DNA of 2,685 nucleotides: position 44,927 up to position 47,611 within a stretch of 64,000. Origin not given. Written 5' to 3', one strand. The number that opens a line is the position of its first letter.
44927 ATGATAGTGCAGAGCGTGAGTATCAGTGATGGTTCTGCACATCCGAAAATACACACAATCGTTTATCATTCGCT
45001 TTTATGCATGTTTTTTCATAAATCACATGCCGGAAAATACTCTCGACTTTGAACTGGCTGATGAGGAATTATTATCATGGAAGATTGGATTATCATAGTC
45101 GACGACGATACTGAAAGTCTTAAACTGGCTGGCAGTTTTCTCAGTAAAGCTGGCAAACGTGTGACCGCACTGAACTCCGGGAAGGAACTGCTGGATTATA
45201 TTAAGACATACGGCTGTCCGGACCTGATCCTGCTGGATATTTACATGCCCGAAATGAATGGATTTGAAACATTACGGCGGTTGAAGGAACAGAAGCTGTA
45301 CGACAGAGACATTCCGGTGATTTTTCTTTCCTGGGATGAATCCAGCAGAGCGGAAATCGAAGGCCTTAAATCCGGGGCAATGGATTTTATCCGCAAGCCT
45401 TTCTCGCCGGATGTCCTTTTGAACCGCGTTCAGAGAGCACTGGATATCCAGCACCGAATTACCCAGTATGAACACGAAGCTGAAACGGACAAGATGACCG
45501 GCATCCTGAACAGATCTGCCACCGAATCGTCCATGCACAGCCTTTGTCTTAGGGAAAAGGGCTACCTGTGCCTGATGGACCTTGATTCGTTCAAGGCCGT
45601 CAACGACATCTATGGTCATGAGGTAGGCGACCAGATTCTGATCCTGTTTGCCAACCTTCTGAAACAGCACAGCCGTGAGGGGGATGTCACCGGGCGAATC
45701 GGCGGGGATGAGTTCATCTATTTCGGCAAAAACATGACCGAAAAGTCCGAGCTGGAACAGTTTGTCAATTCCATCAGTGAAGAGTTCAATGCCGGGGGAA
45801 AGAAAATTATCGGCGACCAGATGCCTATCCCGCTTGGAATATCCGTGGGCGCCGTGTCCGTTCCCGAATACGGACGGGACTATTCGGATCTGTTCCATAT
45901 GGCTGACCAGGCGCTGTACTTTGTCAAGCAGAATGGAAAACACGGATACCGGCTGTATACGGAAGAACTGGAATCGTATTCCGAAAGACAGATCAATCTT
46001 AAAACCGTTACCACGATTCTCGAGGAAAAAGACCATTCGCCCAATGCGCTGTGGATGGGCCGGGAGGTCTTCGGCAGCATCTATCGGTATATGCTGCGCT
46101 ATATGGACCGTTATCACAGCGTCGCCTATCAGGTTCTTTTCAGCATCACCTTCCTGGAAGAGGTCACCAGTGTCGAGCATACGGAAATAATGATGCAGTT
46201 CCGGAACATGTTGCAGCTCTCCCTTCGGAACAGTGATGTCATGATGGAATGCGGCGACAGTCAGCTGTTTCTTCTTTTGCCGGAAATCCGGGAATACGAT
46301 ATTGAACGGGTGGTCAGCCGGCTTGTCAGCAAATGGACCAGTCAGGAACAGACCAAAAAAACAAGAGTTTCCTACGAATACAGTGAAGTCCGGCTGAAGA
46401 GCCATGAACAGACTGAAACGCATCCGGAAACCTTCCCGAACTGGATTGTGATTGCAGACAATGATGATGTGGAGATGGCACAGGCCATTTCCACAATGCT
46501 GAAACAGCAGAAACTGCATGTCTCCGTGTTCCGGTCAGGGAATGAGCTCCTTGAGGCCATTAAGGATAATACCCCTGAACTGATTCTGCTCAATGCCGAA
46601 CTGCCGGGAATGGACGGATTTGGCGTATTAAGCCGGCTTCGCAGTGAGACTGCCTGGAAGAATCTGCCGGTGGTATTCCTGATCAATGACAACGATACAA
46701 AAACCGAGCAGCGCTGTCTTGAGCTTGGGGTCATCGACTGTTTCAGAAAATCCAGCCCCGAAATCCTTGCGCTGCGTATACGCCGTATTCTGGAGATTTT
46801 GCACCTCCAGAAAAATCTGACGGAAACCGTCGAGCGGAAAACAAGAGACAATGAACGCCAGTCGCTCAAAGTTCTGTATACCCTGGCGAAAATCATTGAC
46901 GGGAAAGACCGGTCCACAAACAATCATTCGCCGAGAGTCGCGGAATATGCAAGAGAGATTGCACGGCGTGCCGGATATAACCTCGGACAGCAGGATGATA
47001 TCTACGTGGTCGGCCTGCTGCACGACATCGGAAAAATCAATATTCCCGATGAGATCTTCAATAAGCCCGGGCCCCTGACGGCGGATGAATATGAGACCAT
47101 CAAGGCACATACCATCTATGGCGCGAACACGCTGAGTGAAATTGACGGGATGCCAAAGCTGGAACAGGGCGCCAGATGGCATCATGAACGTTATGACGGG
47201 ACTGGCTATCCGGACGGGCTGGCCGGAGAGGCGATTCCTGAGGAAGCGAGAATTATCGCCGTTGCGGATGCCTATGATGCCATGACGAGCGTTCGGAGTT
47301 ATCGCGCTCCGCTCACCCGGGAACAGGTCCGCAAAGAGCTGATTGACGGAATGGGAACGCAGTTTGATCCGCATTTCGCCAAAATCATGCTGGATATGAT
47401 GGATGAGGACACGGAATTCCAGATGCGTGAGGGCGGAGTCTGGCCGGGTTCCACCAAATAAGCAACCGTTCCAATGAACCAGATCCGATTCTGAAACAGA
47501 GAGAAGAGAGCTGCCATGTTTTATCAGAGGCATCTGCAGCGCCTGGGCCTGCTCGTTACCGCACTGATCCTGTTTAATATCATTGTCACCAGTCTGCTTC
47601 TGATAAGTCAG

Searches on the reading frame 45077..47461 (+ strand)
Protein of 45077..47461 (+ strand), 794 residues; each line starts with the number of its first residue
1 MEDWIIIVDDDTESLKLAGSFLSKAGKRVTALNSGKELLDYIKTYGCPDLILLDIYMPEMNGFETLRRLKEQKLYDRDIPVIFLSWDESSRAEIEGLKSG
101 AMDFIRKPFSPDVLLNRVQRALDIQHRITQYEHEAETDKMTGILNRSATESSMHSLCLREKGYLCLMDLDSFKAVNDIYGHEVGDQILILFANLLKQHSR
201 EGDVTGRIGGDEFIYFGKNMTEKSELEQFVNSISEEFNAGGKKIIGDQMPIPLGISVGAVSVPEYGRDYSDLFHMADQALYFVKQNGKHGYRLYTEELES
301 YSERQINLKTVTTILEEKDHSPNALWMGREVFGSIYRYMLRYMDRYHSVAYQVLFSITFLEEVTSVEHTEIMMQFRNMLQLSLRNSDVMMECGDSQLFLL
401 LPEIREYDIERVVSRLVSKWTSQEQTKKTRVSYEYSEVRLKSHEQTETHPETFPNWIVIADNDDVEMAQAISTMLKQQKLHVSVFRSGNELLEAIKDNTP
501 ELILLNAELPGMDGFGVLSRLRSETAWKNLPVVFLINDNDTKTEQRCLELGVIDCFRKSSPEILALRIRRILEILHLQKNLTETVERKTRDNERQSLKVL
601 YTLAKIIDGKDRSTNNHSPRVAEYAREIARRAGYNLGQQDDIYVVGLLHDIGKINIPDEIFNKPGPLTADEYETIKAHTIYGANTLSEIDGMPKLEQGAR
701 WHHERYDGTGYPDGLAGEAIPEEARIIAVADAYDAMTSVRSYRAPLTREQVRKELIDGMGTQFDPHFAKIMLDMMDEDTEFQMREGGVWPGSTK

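Call 21: find_encoding_contigs(protein=window:45077-47461:+, flank=10000, max_places=1)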
Protein window:45077-47461:+ (794 aa): 5 contigs read that carry it; 1 place shown.
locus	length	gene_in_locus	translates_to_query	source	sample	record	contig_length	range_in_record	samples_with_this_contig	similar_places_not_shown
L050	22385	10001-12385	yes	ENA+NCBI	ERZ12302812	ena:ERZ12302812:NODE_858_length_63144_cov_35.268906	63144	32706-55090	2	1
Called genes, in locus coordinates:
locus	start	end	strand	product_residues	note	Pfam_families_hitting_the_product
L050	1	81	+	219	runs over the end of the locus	PF02585:PIG-L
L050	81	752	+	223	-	PF02397:Bac_transf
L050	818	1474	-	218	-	PF21982:RecX_HTH1 (weak), PF02631:RecX_HTH2, PF21981:RecX_HTH3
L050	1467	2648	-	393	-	PF01790:LGT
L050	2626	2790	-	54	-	-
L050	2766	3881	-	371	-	PF00149:Metallophos (weak)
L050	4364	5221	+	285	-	PF00560:LRR_1 (faint), PF13516:LRR_6 (faint), PF12799:LRR_4, PF13855:LRR_8 (weak), PF12799:LRR_4, PF13855:LRR_8, PF12799:LRR_4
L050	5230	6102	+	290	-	PF09992:NAGPA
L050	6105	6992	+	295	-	-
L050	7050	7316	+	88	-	-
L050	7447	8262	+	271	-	PF21302:Zn_ribbon_RlmA (weak), PF13489:Methyltransf_23, PF13649:Methyltransf_25, PF13847:Methyltransf_31, PF08241:Methyltransf_11, PF08242:Methyltransf_12 (weak)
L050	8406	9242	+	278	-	PF08867:FRG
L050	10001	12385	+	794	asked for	PF00072:Response_reg, PF00990:GGDEF, PF00072:Response_reg, PF13487:HD_5, PF01966:HD, PF08668:HDOD (weak)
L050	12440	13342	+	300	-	-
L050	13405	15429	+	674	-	PF02922:CBM_48, PF00128:Alpha-amylase, PF02806:Alpha-amylase_C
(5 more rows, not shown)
